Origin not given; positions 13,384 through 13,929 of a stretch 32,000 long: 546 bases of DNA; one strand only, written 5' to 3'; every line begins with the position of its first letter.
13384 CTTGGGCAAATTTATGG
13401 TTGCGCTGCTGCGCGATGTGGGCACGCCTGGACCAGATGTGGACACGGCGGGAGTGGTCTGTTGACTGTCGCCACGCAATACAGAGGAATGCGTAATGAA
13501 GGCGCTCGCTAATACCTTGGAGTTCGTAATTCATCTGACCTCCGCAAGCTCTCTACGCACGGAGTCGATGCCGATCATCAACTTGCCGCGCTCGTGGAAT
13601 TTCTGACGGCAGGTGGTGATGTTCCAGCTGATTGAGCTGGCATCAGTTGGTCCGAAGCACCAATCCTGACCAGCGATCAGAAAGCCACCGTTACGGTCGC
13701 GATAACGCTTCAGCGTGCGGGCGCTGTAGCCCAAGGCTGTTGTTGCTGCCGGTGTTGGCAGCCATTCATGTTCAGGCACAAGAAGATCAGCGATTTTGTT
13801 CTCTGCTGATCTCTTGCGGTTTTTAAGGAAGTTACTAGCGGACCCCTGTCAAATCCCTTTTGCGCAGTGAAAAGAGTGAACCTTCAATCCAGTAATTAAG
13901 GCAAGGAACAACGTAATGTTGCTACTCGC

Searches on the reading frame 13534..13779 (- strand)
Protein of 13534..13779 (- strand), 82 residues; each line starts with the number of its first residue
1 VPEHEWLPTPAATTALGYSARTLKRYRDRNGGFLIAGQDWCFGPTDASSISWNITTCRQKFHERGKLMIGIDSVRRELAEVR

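Call 82: search_protein_families(library=phrogs, proteins=[window:13534-13779:-], max_evalue=0.01)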
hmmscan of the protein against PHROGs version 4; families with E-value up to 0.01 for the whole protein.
window:13534-13779:- (82 aa): 0 families
